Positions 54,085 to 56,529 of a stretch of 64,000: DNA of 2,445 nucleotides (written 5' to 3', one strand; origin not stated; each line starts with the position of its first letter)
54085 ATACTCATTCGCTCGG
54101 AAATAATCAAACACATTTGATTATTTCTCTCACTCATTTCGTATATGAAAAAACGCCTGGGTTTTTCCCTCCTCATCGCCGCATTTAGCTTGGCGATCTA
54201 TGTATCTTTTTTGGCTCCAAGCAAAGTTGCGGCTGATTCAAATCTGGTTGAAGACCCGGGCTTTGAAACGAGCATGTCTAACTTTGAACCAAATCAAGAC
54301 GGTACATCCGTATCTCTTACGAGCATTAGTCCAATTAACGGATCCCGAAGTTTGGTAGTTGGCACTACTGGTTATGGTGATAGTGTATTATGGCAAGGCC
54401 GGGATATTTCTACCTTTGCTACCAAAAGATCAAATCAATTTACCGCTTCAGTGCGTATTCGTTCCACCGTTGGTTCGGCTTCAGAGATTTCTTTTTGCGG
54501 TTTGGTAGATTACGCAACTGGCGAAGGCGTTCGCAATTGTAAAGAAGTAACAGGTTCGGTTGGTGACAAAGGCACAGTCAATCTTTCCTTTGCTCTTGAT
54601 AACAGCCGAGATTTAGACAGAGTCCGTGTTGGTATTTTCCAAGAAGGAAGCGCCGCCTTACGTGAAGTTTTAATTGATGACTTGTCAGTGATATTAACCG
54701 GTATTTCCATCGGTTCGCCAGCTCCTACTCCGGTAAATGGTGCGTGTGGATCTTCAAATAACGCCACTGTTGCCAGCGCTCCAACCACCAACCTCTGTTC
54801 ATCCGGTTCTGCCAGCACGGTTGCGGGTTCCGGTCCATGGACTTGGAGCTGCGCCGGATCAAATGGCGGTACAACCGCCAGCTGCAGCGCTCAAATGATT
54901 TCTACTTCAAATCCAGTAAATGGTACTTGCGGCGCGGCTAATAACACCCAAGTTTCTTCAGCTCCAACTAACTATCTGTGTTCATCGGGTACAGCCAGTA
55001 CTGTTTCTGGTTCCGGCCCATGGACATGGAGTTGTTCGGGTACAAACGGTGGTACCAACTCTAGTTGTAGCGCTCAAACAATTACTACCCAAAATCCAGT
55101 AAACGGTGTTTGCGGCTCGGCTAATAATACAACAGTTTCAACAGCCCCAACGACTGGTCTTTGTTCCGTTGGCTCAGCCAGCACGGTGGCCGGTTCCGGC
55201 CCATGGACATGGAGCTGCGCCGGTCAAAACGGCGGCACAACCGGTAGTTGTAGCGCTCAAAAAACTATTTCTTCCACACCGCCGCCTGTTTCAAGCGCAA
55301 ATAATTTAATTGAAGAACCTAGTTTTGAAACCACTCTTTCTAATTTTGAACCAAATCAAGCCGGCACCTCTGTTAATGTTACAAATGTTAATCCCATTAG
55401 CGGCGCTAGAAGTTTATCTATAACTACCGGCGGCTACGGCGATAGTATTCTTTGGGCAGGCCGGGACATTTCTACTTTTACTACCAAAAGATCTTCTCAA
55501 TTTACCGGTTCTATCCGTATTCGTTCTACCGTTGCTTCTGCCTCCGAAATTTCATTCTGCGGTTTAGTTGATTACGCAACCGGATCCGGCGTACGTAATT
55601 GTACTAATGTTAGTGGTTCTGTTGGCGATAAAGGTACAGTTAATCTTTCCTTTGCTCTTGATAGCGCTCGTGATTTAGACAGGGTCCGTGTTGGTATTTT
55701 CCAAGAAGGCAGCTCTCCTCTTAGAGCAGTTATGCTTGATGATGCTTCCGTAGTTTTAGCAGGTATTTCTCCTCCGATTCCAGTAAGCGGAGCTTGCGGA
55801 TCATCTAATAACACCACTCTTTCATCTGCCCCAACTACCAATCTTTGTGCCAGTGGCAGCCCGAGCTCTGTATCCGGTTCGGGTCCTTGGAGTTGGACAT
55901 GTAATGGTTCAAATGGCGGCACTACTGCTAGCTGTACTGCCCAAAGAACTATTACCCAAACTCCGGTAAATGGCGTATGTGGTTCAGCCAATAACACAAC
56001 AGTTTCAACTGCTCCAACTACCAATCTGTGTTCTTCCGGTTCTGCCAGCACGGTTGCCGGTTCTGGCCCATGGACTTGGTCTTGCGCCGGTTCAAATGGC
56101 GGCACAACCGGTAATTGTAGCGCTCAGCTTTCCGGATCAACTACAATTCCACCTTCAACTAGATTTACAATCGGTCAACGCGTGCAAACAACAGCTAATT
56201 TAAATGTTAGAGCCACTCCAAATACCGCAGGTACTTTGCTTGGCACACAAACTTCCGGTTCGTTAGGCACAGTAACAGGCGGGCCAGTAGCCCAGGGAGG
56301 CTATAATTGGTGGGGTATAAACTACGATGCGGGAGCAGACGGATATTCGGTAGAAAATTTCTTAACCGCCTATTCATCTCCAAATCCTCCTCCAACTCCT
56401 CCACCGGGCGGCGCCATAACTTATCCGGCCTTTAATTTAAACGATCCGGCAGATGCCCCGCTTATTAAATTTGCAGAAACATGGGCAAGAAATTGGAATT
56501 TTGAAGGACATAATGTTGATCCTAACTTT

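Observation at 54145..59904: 1919-aa surface protein carrying a heparinase II/III-like polysaccharide lyase domain and near-identical internal DNA repeats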

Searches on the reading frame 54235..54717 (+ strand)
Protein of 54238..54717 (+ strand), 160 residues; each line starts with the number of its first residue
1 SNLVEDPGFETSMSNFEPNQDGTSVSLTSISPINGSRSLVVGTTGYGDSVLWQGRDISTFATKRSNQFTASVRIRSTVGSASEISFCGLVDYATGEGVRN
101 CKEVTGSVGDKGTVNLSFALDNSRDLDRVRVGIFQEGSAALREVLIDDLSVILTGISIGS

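Call 7: search_protein_families(library=pfam, proteins=[window:54238-54717:+], max_evalue=10)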
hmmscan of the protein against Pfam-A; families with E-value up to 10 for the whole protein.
seq(160 aa): 0 families

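Call 55: search_solved_structures(query=A4, max_evalue=10, show_alignments=2)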
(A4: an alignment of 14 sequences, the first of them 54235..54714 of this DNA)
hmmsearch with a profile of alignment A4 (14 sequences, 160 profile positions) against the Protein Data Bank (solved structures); distinct sequences matched with E-value up to 10: 5.
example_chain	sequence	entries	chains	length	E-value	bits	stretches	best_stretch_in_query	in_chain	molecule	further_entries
3vps_A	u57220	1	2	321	0.75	12.7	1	100-139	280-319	NAD-dependent epimerase/dehydratase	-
7a0r_L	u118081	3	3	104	1.1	12.2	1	67-140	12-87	50S ribosomal protein L18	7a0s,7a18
4v49_BM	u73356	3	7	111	1.2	12.1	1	66-140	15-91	50S ribosomal protein L18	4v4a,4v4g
1nwx_M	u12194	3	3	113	1.2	12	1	66-140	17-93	ribosomal protein L18 | 50S ribosomal protein L18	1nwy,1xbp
1nkw_M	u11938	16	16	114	1.3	12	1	66-140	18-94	50S ribosomal protein L18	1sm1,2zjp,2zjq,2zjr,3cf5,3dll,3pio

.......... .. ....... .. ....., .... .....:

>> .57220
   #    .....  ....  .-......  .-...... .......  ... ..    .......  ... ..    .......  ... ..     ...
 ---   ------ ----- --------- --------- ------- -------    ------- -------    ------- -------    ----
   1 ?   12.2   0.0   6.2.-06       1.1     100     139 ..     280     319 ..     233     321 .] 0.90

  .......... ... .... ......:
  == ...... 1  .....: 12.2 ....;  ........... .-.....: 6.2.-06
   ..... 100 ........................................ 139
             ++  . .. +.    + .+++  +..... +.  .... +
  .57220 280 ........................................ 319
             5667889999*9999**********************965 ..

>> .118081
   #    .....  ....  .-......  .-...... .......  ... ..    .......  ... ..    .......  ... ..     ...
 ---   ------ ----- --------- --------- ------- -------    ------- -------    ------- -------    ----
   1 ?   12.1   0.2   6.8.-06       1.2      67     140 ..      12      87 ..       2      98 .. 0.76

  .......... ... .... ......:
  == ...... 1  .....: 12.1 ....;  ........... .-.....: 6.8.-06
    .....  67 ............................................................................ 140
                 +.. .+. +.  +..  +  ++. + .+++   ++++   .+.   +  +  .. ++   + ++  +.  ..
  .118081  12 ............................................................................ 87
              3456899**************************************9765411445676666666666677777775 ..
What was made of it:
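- On Carbohydrate-binding module (module A, 'CBM-like'): A profile of 14 copies found no PDB relative (call 55).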

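Call 58: find_homologous_proteins(query=A4, max_evalue=0.001)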
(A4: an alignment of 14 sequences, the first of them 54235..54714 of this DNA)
Query A4 (14 sequences) (160 aa, profile of the alignment): 9 proteins with E <= 0.001 among 5566 candidates.
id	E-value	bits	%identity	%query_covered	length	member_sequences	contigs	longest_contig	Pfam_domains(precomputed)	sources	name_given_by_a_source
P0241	1.9e-80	286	74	89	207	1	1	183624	-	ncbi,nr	ncbi:MAG: hypothetical protein KBC69_03940, partial [Candidatus Magasanikbacteria bacterium]|nr:hypo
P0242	7.4e-75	268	71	96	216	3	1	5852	-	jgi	-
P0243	7.4e-59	216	71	74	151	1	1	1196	-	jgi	jgi:hypothetical protein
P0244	8.0e-46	174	53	83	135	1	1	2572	-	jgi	jgi:hypothetical protein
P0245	5.2e-37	145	54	69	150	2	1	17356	-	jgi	-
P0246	8.7e-34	134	70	48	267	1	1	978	PF18998.7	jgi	jgi:hypothetical protein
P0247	6.8e-29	119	67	46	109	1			-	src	-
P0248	4.6e-28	116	38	88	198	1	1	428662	-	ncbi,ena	-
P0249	1.1e-24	105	63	45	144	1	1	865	-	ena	-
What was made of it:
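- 54235..54714 (+): Module A copy 1 (160 aa): clade-specific module of unknown fold. It starts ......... and ends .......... Only 9 proteins matched in 5.8 billion (call 58).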

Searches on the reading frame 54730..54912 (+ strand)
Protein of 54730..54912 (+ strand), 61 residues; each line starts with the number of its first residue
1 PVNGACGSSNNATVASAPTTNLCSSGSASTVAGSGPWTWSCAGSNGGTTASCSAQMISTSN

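Call 62: search_protein_representatives(alignment_id=A5)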
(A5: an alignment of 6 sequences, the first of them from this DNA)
Query: 6 sequences, 61 profile positions. Proteins with E-value up to 0.001 (for the whole library): 4191; up to 1e-10: 2412; up to 1e-30: 627. The best 150 are listed.
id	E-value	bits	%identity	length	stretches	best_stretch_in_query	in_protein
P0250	0.0e+00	991.7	-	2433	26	1-59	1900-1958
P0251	1.4e-295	970.2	-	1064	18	1-58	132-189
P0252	7.1e-252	830.2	-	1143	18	3-60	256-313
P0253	7.8e-240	791.6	-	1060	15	2-55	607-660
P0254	1.0e-228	756.1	-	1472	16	1-60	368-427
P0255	3.2e-196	652.0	-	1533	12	3-54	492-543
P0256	1.5e-178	595.4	-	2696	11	3-56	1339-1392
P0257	4.6e-161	539.4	-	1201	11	2-54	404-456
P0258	2.2e-155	521.2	-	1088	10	1-58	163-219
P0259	8.6e-155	519.3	-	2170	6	2-60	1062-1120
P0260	2.9e-152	511.2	-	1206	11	2-57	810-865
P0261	3.2e-152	511.0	-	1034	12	1-58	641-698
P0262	1.7e-151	508.7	-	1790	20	2-58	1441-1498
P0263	1.6e-149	502.4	-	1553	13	3-54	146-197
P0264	5.3e-149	500.7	-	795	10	1-59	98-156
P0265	3.0e-147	495.1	-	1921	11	1-60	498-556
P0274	1.3e-138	467.5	-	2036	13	2-57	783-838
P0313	8.3e-107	365.6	-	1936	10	2-59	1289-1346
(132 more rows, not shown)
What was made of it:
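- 54730..55260 (+): 4-Cys repeat units 1-3 (55-aa cores, 183-bp period). The repeat profile finds 4191 representative proteins (call 62).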

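Call 63: list_cluster_members(proteins=[P0250, P0251, P0253, P0256, P0259, P0265, P0274, P0313, P0003, P0121])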
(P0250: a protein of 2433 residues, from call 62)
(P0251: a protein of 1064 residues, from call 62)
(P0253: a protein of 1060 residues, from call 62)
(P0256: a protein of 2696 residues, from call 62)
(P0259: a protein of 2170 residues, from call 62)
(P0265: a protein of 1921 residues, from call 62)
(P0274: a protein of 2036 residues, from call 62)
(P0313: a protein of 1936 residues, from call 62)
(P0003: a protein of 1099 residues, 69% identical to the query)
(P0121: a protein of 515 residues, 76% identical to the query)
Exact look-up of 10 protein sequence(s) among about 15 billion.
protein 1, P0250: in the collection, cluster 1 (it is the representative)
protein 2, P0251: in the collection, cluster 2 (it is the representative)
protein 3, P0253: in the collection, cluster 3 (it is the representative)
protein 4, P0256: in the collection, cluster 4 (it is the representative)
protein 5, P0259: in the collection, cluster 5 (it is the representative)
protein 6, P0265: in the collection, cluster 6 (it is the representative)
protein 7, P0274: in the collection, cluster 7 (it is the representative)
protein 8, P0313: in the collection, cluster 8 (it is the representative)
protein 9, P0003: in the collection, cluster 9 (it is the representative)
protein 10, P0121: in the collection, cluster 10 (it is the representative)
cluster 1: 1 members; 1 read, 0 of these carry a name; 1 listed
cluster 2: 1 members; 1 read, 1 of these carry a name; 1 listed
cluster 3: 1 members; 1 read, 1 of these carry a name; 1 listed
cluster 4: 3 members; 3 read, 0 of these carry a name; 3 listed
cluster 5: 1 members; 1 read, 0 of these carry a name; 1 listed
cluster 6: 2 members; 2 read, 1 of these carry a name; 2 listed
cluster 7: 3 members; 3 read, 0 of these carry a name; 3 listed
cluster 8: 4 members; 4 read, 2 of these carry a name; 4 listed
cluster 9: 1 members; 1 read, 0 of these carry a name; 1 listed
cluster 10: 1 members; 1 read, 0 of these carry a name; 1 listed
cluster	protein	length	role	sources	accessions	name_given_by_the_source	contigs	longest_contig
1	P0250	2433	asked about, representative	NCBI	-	-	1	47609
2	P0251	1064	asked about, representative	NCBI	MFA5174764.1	MAG: hypothetical protein WC438_06300, partial [Candidatus Pacearchaeota archaeon]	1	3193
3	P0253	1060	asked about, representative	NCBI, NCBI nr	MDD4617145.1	MAG: hypothetical protein PHW76_08570, partial [Alphaproteobacteria bacterium] | hypothetical protein [Alphaproteobacteria bacterium]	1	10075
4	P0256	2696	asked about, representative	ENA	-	-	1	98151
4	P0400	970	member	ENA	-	-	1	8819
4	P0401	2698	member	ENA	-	-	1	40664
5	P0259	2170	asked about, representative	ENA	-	-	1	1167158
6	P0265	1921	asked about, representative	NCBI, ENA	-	-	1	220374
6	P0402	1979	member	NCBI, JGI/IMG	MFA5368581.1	MAG: hypothetical protein WC303_01070 [Candidatus Paceibacterota bacterium] | hypothetical protein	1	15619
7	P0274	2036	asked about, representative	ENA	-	-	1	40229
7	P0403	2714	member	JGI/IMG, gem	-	-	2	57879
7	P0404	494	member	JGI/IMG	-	-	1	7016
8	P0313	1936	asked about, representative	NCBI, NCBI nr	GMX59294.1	MAG: hypothetical protein MNSN_02920 [Minisyncoccus archaeiphilus] | MAG: hypothetical protein MNSN_02920 [Candidatus Parcubacteria bacterium]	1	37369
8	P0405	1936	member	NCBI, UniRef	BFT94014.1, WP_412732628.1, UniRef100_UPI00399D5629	hypothetical protein MNSC_00220 [Minisyncoccus archaeophilus] | C1 family peptidase n=1 Tax=Minisyncoccus archaeiphilus TaxID=3238481 RepID=UPI00399D5629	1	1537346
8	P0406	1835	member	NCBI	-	-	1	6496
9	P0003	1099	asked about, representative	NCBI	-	-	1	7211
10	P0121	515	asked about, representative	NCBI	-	-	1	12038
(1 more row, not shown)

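Call 64: search_protein_families(library=pfam, proteins=[P0259, P0265, P0256, P0274], max_evalue=0.0001)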
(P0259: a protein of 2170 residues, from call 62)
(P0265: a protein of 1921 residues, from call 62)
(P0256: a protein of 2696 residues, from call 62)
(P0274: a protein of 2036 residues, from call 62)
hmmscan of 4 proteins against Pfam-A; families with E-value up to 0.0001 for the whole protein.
P0259 (2170 aa): 2 families
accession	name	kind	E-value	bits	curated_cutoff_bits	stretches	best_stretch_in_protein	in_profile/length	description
PF17957.7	Big_7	-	4.2e-15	56.6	24.1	1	318-386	1-70/70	Bacterial Ig domain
PF18998.6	Flg_new_2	-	1.7e-06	28.3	23.6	1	1873-1936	14-71/73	Divergent InlB B-repeat domain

P0265 (1921 aa): 3 families
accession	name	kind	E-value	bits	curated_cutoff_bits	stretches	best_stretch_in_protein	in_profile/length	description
PF22352.2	K319L-like_PKD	-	6.8e-35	119.4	27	2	1323-1403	1-84/84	K319L-like, PKD domain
PF18911.6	PKD_4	-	1.4e-34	118.5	27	3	1130-1214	1-81/85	PKD domain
PF17963.7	Big_9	-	6.3e-08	33.8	23.6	0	1035-1122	1-88/89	Bacterial Ig domain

P0256 (2696 aa): 7 families
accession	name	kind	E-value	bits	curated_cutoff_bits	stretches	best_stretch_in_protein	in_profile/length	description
PF00082.27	Peptidase_S8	-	2.4e-51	175.2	21.8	1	165-428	2-270/288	Subtilase family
PF18998.6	Flg_new_2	-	5.1e-28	97.3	23.6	2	2627-2679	15-72/73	Divergent InlB B-repeat domain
PF22148.1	Fervidolysin_NPro-like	-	3.2e-15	56.7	21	1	41-118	6-81/81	Fervidolysin N-terminal prodomain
PF22073.2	Cep192_D4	-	3.7e-08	34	35.5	1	2499-2599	13-111/112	Cep192 domain 4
PF22544.2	HYDIN_VesB_CFA65-like_Ig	-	1.4e-07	32.1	25.5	1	2496-2596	9-98/100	HYDIN/CFA65/VesB-like, Ig-like domain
PF06739.17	SBBP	-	4e-05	23.9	20.5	0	701-726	9-34/38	Beta-propeller repeat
PF15780.11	ASH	-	8.1e-05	23.2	27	0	2490-2589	5-96/98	Abnormal spindle-like microcephaly-assoc'd, ASPM-SPD-2-Hydin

P0274 (2036 aa): 1 family
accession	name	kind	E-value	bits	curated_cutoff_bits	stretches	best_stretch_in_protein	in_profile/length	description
PF00200.28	Disintegrin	-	9.5e-07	29.9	35.1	0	527-553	48-74/75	Disintegrin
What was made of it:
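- Closest known: Giant modular extracellular enzymes of Patescibacteria. Same: They share the 4-Cys repeat as a multi-copy spacer, together with Flg_new_2 and PKD-type modules (calls 62-64).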

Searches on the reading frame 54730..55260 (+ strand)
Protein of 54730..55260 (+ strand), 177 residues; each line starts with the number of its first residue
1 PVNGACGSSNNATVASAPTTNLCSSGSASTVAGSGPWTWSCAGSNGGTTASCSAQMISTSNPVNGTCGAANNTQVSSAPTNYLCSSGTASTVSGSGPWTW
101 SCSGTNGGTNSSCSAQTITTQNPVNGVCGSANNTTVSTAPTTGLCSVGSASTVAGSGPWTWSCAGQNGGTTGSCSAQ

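Call 7: search_protein_families(library=pfam, proteins=[window:54730-55260:+], max_evalue=10)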
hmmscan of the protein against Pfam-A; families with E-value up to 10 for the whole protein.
seq(177 aa): 0 families
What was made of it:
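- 54730..55260 (+): No Pfam model (call 7).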

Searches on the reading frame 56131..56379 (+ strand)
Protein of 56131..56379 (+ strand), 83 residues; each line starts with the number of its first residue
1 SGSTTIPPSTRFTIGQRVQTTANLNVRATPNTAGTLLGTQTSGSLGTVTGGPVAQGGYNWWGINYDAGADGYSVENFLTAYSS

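Call 7: search_protein_families(library=pfam, proteins=[window:56131-56379:+], max_evalue=10)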
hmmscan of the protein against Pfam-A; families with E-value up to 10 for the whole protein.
seq(83 aa): 1 family
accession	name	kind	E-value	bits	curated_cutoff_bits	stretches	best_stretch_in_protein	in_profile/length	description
PF08239.17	SH3_3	-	0.0029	18.2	27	1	23-73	2-48/54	Bacterial SH3 domain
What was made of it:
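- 56161..56379 (+): Bacterial SH3-like domain (sub-threshold). PF08239 E 0.003, 18.2 bits against a cut-off of 27 (call 7).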
